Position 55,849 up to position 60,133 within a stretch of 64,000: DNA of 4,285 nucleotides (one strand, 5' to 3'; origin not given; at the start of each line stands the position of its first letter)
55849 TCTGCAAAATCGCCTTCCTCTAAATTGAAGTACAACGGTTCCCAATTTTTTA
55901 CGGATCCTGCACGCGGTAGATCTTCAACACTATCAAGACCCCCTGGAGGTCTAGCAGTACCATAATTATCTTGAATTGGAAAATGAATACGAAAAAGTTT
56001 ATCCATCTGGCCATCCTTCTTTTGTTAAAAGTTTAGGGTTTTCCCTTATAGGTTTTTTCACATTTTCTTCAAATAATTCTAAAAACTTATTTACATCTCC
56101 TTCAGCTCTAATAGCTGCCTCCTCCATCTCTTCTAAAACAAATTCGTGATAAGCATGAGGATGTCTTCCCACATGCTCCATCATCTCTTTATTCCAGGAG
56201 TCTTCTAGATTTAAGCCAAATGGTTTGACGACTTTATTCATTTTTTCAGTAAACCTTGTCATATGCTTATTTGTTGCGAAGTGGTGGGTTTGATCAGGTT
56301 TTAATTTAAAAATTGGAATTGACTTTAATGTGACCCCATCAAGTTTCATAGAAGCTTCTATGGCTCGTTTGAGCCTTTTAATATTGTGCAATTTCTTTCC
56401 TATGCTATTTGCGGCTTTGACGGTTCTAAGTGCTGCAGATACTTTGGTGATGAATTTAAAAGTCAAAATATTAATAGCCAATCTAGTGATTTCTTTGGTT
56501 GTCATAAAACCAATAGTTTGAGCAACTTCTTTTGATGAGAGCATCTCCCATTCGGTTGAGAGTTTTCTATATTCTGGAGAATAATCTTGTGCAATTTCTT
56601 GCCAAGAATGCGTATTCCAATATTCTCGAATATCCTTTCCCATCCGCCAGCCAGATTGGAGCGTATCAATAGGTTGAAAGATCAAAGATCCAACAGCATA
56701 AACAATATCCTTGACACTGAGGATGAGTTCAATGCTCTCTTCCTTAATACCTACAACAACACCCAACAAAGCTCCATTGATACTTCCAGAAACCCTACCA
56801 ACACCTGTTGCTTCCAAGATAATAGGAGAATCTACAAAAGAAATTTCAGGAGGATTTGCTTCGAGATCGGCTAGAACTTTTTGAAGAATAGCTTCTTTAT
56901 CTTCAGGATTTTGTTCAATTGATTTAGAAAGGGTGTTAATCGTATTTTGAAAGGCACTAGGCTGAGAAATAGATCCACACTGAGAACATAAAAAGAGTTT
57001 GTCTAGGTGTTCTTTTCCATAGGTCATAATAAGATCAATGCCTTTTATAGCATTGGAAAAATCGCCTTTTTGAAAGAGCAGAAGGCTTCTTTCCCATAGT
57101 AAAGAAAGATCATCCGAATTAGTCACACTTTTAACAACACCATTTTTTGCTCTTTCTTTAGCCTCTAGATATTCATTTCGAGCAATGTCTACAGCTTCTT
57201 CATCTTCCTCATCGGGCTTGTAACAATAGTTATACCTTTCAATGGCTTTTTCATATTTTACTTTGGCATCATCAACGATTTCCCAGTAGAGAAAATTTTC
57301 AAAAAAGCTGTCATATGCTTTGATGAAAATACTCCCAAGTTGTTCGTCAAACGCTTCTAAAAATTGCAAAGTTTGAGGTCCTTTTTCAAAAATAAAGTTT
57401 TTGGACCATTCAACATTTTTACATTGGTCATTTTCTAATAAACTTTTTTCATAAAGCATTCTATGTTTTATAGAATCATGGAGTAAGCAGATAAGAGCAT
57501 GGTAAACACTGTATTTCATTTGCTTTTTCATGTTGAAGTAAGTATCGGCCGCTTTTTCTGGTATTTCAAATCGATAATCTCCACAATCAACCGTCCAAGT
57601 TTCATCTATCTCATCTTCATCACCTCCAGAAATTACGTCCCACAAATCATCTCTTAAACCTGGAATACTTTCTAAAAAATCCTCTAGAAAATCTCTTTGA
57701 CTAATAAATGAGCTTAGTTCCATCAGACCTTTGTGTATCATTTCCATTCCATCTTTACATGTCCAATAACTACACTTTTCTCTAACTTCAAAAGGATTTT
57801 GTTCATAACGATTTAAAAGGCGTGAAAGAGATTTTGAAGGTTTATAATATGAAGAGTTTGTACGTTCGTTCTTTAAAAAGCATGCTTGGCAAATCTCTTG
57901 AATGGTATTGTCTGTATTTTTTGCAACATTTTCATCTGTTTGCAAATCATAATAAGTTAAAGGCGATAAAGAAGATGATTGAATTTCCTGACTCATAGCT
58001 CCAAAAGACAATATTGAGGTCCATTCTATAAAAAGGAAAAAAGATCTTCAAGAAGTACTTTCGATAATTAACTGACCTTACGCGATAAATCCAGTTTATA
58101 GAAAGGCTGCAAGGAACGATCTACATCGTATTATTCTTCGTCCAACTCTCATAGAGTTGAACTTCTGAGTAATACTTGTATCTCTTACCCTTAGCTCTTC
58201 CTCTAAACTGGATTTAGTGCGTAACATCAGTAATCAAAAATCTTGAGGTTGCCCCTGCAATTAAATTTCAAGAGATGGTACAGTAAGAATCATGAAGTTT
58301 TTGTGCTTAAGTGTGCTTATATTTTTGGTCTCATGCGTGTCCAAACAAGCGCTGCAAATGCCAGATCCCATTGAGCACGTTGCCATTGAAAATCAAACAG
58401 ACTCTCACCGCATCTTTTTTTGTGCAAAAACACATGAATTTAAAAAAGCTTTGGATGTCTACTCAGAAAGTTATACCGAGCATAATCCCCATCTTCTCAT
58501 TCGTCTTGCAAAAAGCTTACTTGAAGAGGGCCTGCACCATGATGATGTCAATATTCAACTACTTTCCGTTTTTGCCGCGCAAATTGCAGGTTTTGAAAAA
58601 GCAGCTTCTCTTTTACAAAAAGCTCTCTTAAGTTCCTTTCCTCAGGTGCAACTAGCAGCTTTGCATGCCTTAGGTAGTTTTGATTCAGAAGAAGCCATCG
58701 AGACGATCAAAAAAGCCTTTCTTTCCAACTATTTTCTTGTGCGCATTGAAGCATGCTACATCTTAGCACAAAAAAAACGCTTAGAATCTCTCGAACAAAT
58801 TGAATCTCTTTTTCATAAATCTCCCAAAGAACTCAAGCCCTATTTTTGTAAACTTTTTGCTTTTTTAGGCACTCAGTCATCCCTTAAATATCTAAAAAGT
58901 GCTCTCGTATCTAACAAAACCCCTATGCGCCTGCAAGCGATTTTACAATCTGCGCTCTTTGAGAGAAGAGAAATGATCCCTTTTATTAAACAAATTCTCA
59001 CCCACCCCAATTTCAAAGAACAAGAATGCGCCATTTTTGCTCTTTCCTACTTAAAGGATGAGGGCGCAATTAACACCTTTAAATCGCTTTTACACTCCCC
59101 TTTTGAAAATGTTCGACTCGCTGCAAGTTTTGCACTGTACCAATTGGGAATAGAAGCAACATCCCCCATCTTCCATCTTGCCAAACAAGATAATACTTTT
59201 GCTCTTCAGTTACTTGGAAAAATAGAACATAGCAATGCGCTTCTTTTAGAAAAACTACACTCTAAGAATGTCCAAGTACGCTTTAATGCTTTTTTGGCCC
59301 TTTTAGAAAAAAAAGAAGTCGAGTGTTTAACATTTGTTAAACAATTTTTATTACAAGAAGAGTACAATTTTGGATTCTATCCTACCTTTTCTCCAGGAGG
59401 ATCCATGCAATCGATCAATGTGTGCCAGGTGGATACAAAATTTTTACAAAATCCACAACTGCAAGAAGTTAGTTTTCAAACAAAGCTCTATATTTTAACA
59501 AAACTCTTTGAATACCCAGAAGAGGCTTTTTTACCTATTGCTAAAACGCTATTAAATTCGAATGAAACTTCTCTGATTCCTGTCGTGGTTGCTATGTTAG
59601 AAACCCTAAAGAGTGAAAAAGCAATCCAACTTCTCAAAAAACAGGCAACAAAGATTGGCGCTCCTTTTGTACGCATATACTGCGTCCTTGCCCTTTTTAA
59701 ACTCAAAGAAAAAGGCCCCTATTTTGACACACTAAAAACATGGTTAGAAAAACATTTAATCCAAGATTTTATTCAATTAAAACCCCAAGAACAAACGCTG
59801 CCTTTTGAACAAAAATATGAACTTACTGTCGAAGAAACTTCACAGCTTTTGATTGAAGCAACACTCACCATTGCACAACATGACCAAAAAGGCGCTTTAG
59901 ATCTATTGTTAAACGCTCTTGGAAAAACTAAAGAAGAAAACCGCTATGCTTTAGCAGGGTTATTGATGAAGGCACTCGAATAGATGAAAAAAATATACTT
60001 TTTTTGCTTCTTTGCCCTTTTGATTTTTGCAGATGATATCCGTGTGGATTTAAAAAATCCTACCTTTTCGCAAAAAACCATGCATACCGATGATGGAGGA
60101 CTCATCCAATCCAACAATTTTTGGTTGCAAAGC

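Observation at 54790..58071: Polymorphic toxin-immunity cassette (AHH-like HNH nuclease + Imm11-like gene) in a chlamydia-like genome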

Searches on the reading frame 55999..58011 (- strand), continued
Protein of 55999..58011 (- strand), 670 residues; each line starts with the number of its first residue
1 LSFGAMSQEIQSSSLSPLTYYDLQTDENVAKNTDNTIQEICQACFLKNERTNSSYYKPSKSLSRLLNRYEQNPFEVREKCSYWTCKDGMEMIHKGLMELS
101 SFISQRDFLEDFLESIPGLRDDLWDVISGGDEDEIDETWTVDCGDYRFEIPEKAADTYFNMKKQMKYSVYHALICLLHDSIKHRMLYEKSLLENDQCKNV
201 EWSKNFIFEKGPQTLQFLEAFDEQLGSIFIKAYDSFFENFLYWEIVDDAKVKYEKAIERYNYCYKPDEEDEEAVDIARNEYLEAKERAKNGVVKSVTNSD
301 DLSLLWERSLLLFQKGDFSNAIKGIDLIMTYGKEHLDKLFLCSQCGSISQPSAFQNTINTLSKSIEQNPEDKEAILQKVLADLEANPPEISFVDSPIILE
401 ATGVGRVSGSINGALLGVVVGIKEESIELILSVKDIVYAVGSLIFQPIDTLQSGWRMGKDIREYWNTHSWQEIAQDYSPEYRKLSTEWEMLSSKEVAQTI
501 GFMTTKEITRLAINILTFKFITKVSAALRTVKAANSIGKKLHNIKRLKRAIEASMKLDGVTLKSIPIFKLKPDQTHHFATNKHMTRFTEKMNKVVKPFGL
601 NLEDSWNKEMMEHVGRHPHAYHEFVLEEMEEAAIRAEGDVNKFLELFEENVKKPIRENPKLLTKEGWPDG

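Call 71: list_cluster_members(proteins=[P0009, P0010, P0011, P0012, P0013, P0014, P0016, P0024, P0027, P0145])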
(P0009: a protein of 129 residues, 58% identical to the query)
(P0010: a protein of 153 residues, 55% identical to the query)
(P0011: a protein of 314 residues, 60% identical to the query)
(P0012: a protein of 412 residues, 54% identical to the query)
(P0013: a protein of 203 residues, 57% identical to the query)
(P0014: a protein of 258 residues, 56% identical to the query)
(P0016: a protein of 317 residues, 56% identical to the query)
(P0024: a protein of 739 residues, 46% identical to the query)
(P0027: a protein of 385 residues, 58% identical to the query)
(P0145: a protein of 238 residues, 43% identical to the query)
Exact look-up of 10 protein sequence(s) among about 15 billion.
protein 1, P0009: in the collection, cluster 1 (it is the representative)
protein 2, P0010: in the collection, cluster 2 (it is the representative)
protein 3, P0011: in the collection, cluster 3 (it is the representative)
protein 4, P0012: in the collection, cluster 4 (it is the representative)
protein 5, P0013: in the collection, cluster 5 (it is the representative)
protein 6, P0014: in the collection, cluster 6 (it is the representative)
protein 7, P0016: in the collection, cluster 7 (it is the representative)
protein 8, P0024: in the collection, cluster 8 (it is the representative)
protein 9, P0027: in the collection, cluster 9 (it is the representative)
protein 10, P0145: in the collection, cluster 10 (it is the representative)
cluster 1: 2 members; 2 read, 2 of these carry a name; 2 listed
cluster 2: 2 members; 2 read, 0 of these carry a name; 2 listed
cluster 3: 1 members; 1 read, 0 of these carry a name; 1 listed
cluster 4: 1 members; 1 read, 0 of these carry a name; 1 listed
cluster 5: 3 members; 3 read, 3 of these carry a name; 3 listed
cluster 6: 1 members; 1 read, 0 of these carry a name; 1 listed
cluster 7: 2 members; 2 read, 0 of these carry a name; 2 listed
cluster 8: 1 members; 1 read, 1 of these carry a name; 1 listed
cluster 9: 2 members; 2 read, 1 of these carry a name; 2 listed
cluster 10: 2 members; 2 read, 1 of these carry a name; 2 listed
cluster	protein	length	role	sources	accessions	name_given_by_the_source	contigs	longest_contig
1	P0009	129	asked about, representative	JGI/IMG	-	hypothetical protein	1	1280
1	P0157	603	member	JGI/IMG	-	RHS repeat-associated protein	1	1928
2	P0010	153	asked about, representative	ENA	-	-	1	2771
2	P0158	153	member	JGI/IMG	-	-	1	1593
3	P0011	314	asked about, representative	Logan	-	-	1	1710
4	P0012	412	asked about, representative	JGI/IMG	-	-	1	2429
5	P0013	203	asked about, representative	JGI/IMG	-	hypothetical protein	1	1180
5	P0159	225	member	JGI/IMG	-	hypothetical protein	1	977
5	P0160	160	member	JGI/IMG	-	hypothetical protein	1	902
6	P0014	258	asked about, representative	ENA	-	-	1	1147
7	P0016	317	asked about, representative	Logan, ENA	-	-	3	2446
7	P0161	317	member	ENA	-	-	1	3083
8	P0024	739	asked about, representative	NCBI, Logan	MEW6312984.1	MAG: AHH domain-containing protein [Pseudomonadota bacterium]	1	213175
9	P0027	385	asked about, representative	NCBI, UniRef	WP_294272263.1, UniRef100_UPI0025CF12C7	RHS repeat-associated core domain-containing protein, partial [uncultured ... | RHS repeat-associated core domain-containing protein n=1 Tax=uncultured Chryseobacterium ...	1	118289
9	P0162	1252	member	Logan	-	-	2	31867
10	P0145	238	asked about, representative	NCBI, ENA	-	-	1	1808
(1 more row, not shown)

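Call 81: search_solved_structures(query=A2, max_evalue=10)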
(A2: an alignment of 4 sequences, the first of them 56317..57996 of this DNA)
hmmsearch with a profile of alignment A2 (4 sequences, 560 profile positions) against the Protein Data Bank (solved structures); distinct sequences matched with E-value up to 10: 7.
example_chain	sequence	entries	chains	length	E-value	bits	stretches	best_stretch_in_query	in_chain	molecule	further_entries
5wrv_B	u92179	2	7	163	0.12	14.1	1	300-359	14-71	Signal recognition particle subunit SRP72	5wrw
5m72_A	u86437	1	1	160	0.2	13.4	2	300-359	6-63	Signal recognition particle subunit SRP72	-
3sxp_A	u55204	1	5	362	0.36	12.5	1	197-274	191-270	ADP-L-glycero-D-mannoheptose-6-epimerase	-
3kd7_A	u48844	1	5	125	0.67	11.6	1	245-321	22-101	CTPR390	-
7obi_A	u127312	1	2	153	0.95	11.1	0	245-276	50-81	CTPR-rv4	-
6cj7_A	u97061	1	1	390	1.2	10.8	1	342-383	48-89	Serpin-12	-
3qky_A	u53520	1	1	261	5.3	8.7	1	301-331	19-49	Outer membrane assembly lipoprotein YfiO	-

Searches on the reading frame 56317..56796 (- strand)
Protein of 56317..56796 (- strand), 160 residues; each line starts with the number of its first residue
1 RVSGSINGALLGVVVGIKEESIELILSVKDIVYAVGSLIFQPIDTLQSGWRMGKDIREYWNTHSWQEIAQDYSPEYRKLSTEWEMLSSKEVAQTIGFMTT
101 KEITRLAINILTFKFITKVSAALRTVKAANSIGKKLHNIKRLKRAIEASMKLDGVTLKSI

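Call 82: search_protein_families(library=pfam, proteins=[window:56317-56796:-], max_evalue=10)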
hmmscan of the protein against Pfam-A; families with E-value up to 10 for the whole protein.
window:56317-56796:- (160 aa): 1 family
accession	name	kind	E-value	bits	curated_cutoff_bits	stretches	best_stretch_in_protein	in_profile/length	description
PF23830.1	DUF7200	-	0.29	12.1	27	1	58-103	34-77/89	Domain of unknown function (DUF7200)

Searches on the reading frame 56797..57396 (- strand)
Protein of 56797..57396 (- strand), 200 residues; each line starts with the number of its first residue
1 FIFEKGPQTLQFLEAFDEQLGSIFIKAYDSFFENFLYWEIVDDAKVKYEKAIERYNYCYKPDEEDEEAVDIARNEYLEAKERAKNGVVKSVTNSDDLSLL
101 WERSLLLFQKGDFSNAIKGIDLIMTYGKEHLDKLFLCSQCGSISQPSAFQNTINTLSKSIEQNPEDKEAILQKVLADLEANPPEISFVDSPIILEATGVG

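Call 82: search_protein_families(library=pfam, proteins=[window:56797-57396:-], max_evalue=10)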
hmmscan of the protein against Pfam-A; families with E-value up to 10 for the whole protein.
window:56797-57396:- (200 aa): 2 families
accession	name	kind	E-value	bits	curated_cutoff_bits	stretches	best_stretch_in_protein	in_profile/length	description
PF07719.23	TPR_2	-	0.51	11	27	0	100-118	4-22/34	Tetratricopeptide repeat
PF13414.12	TPR_11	-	2.4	8.3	26.8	0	47-56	9-18/42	TPR repeat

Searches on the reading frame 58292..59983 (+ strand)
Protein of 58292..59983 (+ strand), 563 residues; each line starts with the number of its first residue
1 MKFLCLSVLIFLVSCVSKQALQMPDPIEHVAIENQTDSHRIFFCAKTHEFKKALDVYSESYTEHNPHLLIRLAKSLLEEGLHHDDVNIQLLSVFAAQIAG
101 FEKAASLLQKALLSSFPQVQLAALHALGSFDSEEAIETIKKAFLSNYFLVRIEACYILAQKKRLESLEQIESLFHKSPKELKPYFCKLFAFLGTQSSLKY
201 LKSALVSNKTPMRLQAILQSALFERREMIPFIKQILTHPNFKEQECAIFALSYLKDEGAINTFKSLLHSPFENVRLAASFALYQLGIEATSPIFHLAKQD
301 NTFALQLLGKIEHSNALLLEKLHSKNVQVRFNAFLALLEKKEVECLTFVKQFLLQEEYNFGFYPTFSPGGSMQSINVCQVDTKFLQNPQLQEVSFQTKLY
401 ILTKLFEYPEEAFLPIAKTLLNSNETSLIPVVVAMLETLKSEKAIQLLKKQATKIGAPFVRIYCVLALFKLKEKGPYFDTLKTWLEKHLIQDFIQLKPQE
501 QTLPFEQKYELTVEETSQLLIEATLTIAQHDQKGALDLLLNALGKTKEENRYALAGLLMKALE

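Call 33: search_protein_families(library=pfam, proteins=[window:58292-59983:+], max_evalue=0.001)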
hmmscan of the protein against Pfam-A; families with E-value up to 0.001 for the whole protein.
window:58292-59983:+ (563 aa): 3 families
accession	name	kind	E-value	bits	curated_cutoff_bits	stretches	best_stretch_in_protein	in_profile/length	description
PF13646.12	HEAT_2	-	1.2e-25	90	27.7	2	77-157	4-86/88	HEAT repeats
PF02985.28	HEAT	-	4.3e-09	36.2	23.5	0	260-285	2-27/31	HEAT repeat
PF03130.22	HEAT_PBS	-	0.00071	20.3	20.9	0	119-143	1-25/27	PBS lyase HEAT-like repeat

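Call 37: find_related_loci(query=window:58292-59980:+, collection=genome_contigs, flank=8000)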
Query window:58292-59980:+ (563 aa) in genome_contigs; peptide patterns used: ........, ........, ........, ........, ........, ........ (x = any residue, [..] = any of these).
48 stretches matched a pattern, but none encodes a relative of the query by tblastn (E <= 1e-3).
